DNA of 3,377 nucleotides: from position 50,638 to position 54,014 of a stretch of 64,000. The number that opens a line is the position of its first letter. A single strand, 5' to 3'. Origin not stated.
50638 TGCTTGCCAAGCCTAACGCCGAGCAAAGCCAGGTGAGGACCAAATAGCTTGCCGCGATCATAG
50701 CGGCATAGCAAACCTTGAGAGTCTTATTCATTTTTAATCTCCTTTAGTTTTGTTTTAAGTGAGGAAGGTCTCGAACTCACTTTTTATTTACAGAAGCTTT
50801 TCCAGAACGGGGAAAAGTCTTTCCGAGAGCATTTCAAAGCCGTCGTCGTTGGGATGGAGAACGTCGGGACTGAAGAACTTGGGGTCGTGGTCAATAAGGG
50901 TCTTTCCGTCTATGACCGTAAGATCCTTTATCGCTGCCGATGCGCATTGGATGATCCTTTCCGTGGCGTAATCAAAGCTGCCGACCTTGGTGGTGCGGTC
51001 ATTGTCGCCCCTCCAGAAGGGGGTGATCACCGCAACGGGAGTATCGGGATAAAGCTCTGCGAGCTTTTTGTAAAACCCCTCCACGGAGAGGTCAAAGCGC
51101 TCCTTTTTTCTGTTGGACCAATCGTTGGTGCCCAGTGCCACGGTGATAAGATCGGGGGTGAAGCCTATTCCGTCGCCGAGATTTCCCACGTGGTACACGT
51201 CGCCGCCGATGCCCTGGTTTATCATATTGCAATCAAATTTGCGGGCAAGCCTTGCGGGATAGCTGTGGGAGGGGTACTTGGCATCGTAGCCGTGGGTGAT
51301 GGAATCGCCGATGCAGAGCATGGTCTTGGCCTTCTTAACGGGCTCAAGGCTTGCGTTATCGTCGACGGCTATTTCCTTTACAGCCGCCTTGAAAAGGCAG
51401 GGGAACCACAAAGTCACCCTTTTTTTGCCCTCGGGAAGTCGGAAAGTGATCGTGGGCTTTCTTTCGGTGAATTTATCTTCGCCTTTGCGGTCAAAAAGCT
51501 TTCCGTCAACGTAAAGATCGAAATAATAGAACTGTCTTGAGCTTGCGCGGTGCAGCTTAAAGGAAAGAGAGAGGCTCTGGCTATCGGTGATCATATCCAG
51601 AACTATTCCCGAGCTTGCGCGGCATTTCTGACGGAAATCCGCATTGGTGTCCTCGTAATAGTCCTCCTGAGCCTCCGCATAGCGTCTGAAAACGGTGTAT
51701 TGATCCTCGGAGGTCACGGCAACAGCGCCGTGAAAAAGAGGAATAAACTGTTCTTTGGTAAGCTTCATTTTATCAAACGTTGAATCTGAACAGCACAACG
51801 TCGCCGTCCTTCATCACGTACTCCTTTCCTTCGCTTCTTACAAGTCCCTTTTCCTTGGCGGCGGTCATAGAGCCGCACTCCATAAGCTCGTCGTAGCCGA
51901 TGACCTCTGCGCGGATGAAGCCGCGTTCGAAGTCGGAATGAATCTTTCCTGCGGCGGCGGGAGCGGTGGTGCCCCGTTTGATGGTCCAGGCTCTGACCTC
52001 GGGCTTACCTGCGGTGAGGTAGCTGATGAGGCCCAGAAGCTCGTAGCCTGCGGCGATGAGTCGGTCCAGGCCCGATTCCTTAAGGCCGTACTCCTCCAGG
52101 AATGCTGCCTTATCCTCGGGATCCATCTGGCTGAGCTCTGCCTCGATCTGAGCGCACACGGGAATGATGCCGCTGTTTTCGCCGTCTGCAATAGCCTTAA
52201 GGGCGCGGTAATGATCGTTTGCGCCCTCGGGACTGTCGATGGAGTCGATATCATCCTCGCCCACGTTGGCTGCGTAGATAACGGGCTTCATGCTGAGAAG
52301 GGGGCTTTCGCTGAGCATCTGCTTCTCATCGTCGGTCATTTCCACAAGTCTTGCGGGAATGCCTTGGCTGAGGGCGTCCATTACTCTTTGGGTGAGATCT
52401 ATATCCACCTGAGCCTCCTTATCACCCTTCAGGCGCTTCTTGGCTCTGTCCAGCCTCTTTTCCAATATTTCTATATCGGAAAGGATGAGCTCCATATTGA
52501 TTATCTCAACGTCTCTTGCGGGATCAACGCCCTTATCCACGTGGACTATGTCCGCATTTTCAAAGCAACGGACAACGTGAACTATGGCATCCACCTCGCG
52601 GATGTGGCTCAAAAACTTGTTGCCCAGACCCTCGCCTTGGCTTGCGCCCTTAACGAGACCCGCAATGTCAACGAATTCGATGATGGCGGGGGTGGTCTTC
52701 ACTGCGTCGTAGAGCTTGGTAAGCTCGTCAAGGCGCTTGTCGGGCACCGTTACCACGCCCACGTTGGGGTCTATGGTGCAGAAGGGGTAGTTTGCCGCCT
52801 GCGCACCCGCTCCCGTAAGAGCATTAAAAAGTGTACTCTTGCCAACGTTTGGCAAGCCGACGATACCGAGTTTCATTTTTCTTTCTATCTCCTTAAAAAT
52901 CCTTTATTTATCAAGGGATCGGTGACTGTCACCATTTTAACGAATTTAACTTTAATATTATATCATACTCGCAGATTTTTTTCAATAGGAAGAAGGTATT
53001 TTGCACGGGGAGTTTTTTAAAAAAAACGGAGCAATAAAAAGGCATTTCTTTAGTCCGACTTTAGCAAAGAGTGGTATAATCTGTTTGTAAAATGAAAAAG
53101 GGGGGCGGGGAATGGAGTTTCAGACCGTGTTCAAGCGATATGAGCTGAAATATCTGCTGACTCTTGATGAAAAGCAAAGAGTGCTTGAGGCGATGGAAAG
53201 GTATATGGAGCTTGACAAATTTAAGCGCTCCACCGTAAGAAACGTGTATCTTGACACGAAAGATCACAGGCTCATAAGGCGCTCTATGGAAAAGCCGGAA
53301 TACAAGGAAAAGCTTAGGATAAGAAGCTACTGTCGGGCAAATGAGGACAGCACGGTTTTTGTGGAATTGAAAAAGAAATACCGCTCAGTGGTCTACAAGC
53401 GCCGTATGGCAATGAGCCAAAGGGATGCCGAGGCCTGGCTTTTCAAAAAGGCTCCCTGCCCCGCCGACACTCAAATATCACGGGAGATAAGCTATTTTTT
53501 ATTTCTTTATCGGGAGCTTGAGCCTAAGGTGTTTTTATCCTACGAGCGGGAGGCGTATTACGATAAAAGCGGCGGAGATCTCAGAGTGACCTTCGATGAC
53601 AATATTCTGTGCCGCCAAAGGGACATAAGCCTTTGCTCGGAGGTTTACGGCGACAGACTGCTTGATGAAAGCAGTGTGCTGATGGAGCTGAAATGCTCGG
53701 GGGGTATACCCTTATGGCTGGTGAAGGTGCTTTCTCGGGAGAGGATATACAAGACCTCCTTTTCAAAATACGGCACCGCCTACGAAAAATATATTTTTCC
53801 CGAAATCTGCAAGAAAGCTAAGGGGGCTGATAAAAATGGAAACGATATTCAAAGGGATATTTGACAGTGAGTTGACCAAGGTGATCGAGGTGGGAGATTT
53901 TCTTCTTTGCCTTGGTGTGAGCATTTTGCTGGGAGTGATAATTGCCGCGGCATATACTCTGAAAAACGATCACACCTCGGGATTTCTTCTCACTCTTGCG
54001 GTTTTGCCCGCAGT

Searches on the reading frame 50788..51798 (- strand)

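Call 55: search_protein_families(library=pfam, proteins=[window:50788-51798:-], max_evalue=0.00001)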
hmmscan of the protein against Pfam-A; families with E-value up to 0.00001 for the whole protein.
window:50788-51798:- (336 aa): 2 families
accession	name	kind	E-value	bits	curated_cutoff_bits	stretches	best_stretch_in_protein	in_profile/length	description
PF13472.12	Lipase_GDSL_2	-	2.2e-21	77.6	32.9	1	162-321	1-176/178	GDSL-like Lipase/Acylhydrolase family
PF00657.28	Lipase_GDSL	-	1.7e-08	35.3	23.6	1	161-327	2-207/208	GDSL-like Lipase/Acylhydrolase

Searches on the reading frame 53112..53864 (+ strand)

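Call 55: search_protein_families(library=pfam, proteins=[window:53112-53864:+], max_evalue=0.00001)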
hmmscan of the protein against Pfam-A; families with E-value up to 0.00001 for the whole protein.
window:53112-53864:+ (250 aa): 1 family
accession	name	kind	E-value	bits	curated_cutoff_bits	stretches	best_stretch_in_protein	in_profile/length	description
PF09359.15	VTC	-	2.9e-38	132.2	23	1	8-226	1-233/235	VTC domain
